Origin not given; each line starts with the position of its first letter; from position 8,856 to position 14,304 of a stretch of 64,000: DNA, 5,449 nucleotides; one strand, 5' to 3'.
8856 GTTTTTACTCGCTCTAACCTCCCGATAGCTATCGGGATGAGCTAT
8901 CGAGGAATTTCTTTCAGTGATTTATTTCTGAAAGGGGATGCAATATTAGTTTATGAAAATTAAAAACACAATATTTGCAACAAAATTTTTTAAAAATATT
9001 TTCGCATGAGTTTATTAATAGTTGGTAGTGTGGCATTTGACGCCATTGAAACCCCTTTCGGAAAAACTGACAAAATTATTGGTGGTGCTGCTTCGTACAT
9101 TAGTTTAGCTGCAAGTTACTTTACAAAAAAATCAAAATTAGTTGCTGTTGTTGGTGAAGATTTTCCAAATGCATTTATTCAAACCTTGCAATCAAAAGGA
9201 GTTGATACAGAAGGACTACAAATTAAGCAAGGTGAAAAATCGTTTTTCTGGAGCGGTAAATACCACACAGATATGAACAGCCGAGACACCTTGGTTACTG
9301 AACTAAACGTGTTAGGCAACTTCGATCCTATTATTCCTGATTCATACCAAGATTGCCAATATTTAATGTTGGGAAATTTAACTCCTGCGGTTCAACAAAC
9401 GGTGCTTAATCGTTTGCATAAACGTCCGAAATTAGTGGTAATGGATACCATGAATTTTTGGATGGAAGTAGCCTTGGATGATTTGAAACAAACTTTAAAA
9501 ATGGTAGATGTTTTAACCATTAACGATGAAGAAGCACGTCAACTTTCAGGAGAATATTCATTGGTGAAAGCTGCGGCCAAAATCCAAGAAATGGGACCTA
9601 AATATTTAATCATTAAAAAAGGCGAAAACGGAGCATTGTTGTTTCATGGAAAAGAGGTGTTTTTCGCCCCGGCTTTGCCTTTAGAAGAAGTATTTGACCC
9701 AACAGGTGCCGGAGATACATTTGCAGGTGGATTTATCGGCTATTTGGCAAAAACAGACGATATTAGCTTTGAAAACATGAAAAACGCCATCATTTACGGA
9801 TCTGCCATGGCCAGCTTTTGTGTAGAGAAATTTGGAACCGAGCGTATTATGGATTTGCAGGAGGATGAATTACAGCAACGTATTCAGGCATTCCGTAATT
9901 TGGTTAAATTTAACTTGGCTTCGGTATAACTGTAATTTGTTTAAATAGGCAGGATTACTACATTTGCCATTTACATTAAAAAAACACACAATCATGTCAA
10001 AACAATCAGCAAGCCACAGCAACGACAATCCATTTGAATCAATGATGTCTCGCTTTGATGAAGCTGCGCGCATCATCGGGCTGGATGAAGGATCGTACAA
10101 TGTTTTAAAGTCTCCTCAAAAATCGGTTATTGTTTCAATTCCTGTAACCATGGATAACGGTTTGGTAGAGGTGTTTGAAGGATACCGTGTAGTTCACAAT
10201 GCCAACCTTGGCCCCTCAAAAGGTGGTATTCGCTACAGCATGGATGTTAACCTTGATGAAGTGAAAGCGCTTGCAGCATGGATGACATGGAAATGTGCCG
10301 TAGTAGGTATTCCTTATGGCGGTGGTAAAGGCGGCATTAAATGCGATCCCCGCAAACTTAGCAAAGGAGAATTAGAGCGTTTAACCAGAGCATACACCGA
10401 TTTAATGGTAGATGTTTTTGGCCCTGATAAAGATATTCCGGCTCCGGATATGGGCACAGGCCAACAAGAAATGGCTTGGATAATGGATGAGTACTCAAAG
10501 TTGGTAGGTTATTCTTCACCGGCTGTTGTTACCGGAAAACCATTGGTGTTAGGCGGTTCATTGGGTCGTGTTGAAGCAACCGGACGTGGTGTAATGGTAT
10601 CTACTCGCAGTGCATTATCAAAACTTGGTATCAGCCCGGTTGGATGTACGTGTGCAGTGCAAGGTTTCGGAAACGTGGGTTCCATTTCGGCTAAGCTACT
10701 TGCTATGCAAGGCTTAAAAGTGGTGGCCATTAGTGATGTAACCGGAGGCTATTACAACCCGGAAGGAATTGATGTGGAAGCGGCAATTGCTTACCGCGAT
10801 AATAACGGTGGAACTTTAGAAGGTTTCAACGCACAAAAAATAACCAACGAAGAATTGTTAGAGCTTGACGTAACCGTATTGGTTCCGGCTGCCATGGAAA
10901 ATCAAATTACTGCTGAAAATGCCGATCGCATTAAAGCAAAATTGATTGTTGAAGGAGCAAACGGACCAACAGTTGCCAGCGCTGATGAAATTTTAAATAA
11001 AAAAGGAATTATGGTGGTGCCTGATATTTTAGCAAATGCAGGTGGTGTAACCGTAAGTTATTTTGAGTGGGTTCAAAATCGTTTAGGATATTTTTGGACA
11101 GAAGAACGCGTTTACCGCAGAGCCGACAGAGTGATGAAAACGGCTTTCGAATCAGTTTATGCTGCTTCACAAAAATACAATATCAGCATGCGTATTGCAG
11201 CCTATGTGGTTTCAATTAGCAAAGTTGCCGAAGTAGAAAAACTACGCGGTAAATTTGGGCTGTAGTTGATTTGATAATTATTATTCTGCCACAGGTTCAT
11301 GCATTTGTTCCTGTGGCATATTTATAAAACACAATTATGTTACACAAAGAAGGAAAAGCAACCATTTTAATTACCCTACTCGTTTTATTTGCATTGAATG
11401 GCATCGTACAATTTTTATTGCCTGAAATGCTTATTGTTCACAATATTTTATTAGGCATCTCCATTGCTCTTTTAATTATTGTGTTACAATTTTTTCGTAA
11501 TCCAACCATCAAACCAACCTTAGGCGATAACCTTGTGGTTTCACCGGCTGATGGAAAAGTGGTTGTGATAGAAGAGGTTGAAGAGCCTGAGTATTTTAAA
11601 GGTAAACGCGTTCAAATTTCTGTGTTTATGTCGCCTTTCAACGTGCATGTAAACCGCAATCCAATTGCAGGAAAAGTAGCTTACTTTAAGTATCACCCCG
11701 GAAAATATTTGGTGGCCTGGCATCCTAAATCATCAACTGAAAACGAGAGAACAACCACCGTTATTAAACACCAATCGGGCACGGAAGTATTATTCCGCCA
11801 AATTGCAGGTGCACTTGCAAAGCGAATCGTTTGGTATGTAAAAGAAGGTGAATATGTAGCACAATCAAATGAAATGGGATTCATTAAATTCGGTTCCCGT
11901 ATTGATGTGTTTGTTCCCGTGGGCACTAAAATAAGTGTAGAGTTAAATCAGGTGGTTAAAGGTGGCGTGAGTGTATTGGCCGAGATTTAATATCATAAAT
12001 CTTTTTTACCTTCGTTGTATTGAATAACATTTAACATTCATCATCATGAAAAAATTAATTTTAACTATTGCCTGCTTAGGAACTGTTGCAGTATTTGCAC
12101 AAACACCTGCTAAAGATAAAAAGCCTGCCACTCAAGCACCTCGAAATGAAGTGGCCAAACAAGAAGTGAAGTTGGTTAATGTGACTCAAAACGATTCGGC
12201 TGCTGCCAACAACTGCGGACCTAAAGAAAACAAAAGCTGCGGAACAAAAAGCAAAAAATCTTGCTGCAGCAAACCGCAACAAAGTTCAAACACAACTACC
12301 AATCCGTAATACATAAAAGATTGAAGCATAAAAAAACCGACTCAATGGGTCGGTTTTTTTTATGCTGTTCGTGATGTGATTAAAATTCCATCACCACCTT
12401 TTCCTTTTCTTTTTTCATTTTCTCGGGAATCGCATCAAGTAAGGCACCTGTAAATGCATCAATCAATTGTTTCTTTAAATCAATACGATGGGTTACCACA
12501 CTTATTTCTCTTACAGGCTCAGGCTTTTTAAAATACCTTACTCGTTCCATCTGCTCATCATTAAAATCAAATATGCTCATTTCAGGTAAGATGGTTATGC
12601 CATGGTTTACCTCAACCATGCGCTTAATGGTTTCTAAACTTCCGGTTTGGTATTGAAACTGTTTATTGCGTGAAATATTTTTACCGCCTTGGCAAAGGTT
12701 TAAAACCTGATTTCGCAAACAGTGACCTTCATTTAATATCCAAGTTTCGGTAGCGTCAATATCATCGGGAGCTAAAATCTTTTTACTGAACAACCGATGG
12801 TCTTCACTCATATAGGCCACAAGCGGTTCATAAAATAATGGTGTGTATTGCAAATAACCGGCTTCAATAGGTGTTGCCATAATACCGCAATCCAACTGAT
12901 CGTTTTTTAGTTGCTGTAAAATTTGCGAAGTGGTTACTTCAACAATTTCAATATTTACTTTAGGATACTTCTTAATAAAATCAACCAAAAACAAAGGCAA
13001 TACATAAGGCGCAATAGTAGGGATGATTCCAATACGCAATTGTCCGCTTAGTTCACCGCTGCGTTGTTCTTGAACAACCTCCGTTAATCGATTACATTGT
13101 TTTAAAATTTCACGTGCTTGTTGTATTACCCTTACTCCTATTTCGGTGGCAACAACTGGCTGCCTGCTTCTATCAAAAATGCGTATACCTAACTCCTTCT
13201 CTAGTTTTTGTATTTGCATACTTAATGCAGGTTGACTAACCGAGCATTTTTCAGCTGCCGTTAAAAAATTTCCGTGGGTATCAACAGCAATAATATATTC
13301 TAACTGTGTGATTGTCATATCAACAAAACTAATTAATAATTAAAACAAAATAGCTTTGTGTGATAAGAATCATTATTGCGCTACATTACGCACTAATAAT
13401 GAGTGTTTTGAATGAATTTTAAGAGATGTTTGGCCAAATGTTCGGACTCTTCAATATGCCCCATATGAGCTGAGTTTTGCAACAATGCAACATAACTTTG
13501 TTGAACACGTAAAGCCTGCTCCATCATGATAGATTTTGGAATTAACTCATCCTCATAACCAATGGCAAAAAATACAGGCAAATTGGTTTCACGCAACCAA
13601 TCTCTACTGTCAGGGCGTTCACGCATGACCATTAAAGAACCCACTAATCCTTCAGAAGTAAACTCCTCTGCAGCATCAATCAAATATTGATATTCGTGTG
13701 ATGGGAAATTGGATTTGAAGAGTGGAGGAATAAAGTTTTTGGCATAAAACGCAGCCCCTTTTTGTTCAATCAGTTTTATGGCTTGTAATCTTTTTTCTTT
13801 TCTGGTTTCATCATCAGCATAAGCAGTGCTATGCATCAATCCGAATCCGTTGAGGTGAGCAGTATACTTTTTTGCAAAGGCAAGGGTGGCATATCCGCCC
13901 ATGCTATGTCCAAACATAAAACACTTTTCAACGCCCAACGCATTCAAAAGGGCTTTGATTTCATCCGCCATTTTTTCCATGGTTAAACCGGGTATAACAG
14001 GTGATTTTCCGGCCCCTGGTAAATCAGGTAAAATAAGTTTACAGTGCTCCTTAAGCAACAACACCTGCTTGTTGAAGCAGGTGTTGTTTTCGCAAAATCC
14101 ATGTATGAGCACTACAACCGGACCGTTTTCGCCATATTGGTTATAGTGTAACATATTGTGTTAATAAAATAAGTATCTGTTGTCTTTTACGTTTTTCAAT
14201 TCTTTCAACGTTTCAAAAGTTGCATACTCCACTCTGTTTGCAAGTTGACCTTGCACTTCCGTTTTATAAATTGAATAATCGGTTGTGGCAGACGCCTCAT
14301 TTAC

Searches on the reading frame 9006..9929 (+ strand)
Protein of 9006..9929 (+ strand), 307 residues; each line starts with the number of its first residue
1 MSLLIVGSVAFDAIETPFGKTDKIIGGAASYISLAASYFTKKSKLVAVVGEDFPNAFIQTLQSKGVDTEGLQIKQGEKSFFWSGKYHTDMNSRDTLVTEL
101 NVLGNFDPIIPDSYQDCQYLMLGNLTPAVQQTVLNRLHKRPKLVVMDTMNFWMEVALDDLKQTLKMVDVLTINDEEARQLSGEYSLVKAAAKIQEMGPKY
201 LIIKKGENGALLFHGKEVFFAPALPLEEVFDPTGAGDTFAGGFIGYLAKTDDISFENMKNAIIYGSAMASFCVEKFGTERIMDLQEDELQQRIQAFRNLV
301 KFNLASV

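Call 61: search_protein_families(library=pfam, proteins=[window:9006-9929:+], max_evalue=0.00001)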
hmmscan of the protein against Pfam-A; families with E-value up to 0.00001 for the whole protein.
window:9006-9929:+ (307 aa): 2 families
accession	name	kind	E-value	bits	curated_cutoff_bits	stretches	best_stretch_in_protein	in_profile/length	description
PF00294.29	PfkB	-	3.2e-35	122.4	25.8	1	20-279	30-296/302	pfkB family carbohydrate kinase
PF08543.17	Phos_pyr_kin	-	5.8e-06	26.3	27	1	143-254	95-218/246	Phosphomethylpyrimidine kinase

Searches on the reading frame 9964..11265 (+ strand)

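Call 61: search_protein_families(library=pfam, proteins=[window:9964-11265:+], max_evalue=0.00001)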
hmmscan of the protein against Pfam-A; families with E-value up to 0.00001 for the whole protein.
window:9964-11265:+ (433 aa): 2 families
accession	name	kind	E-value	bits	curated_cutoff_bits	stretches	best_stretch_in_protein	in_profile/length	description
PF00208.27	ELFV_dehydrog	-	4.3e-78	262.8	23.4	1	197-429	1-241/241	Glutamate/Leucine/Phenylalanine/Valine dehydrogenase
PF02812.23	ELFV_dehydrog_N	-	5.3e-58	194.8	25.3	1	51-179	1-129/129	Glu/Leu/Phe/Val dehydrogenase, dimerisation domain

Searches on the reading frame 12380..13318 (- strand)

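Call 61: search_protein_families(library=pfam, proteins=[window:12380-13318:-], max_evalue=0.00001)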
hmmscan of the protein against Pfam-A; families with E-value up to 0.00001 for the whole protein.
window:12380-13318:- (312 aa): 2 families
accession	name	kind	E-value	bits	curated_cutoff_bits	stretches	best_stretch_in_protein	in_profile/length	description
PF03466.25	LysR_substrate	-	2.8e-38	131.9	28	1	88-296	2-207/209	LysR substrate binding domain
PF00126.33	HTH_1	-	3.2e-18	65.9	26.6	1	4-61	2-59/60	Bacterial regulatory helix-turn-helix protein, lysR family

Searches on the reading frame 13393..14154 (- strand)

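Call 61: search_protein_families(library=pfam, proteins=[window:13393-14154:-], max_evalue=0.00001)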
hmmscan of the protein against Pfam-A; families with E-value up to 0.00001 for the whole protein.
window:13393-14154:- (253 aa): 4 families
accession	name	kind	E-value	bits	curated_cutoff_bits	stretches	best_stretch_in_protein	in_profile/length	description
PF00561.26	Abhydrolase_1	-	4.9e-19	69.4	25.8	1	12-109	1-102/245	alpha/beta hydrolase fold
PF12146.15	Hydrolase_4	-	1.8e-11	44.2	27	1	12-231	5-233/239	Serine aminopeptidase, S33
PF12697.13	Abhydrolase_6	-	7.7e-11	43.5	26.3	1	14-234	1-208/217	Alpha/beta hydrolase family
PF03096.20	Ndr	-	1.6e-06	27.5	23.3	1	57-249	80-277/283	Ndr family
